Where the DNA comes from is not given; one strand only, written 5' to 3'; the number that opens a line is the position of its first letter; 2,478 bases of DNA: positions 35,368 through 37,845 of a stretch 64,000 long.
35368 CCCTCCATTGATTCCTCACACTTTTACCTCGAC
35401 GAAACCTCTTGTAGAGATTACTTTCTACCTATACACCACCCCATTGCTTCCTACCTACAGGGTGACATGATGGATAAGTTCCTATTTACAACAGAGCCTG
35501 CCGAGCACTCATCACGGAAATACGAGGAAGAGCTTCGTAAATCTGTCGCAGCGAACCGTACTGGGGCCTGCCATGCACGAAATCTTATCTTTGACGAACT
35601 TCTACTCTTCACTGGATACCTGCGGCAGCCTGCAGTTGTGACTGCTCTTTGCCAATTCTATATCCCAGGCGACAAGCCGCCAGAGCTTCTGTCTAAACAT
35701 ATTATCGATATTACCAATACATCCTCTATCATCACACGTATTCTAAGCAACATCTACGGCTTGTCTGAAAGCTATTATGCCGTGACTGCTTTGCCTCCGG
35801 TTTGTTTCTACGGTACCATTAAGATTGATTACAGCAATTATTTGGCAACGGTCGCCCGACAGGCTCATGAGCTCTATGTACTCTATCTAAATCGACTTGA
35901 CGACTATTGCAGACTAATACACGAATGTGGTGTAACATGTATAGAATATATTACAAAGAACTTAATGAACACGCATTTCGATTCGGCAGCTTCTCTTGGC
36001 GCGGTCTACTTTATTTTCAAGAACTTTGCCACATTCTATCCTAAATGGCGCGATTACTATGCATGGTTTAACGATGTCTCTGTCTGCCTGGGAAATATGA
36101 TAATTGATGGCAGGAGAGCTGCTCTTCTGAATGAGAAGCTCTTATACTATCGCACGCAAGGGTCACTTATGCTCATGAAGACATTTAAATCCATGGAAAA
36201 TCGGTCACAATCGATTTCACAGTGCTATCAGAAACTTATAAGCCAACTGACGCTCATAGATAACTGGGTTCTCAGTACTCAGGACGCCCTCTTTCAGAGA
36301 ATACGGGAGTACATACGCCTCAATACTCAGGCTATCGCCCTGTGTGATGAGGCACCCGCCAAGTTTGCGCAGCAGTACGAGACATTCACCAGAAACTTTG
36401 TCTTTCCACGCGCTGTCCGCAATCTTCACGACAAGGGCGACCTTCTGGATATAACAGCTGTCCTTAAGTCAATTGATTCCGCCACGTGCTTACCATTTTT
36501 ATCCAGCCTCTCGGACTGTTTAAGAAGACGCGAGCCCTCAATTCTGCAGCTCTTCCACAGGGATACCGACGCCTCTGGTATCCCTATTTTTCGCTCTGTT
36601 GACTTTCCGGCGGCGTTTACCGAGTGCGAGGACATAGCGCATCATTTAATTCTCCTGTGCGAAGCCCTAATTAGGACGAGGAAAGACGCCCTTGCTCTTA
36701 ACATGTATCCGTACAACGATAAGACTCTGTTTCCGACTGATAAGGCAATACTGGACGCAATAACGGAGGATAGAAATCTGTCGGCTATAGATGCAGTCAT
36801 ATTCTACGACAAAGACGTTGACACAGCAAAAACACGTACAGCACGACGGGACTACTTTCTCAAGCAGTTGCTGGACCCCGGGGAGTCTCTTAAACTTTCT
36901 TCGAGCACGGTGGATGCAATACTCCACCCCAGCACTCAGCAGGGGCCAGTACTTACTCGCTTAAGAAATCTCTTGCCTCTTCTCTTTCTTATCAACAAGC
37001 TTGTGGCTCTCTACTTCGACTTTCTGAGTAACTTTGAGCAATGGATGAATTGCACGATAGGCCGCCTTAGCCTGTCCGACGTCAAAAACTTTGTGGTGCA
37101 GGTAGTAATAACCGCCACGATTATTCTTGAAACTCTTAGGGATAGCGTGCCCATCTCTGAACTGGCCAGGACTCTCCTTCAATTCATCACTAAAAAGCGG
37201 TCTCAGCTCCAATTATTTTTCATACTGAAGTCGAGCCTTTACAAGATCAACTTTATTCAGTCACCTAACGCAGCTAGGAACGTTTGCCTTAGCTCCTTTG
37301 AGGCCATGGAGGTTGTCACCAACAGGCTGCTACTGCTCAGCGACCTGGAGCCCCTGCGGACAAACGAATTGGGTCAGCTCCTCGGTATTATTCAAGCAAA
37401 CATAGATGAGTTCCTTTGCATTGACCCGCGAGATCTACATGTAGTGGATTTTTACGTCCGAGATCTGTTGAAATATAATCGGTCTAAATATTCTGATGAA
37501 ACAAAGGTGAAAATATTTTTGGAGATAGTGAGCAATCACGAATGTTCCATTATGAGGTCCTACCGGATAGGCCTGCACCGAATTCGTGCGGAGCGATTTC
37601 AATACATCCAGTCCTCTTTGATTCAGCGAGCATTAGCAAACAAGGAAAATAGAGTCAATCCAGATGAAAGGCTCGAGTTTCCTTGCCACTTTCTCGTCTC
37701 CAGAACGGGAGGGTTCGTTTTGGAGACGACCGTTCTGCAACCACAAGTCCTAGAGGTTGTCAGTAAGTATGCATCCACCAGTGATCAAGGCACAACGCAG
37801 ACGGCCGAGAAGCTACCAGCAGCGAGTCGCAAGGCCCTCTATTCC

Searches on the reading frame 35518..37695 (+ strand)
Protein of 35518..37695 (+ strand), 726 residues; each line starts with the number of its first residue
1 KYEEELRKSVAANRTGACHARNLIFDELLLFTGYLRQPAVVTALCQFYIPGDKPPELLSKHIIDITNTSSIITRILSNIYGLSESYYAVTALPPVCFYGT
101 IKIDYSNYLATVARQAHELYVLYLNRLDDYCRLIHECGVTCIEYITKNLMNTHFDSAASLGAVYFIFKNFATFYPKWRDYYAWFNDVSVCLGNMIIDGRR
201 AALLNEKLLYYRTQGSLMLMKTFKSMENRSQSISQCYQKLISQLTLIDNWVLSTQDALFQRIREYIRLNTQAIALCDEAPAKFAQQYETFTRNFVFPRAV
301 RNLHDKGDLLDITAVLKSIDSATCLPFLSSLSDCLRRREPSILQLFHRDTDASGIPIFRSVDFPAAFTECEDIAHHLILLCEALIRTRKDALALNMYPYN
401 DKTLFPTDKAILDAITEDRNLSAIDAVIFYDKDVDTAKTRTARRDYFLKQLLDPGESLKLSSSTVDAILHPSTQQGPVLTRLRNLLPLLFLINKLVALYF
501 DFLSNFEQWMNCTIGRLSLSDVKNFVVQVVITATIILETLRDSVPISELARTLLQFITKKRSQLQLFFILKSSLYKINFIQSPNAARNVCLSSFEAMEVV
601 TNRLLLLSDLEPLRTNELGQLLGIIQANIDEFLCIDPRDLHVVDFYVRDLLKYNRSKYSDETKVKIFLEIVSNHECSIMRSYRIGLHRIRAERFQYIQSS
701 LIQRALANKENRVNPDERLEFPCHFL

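Call 65: search_solved_structures(query=A2, max_evalue=5)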
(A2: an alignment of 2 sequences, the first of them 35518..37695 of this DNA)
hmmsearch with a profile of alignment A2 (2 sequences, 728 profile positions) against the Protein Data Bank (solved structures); distinct sequences matched with E-value up to 5: 0.

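Call 72: predict_structure(alignment_id=A2)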
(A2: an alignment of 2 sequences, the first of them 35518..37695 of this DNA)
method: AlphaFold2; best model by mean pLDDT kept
length: 726 residues; sequences in the alignment: 2
mean_pLDDT: 34.6   pTM: 0.24
mean pLDDT of the five models: 34.6, 34.3, 32.9, 32.2, 30.6
residues with pLDDT >= 90: 0; 70-90: 0; 50-70: 42; < 50: 684
segments of 3 or more residues with pLDDT < 50: 1-496, 510-517, 539-546, 561-726
pLDDT, mean of each block of 10 residues (from residue 1): 34 32 34 37 38 37 35 38 31 27 26 31 35 36 35 35 38 34 32 28 34 38 41 43 43 40 38 34 35 28 26 26 22 26 26 30 26 33 33 30 33 31 34 33 33 27 33 32 38 50 52 43 53 53 48 55 46 31 27 31 33 34 34 28 29 35 36 29 28 34 40 33 25
secondary structure, 60 per line:
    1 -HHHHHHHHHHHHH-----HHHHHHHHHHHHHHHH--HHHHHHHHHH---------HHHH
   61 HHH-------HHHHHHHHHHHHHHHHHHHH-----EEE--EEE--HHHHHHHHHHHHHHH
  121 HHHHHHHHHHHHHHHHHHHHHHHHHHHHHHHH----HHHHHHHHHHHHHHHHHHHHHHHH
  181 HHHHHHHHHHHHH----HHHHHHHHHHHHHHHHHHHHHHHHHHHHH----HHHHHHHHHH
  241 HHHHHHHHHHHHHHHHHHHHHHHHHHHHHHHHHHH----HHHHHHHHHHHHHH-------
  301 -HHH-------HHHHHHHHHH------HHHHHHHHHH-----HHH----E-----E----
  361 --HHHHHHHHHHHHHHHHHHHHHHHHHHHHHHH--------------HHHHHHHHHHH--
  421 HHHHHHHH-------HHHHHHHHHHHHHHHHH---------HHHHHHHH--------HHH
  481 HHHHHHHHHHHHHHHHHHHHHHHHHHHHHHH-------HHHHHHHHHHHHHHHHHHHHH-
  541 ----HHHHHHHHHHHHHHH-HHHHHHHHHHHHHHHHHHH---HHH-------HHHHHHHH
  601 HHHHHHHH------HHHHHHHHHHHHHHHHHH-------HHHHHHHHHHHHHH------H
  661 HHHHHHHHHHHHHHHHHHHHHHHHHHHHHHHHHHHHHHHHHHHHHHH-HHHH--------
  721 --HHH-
elements in order (helices of 4 or more, strands of 3 or more residues): H2-14 H20-35 H38-47 H57-63 H71-90 E96-98 E101-103 H106-152 H157-193 H198-226 H231-275 H280-293 H312-321 H328-337 H363-393 H408-418 H421-428 H436-452 H462-469 H478-511 H519-539 H545-559 H561-579 H593-608 H615-632 H640-653 H660-707 H709-712
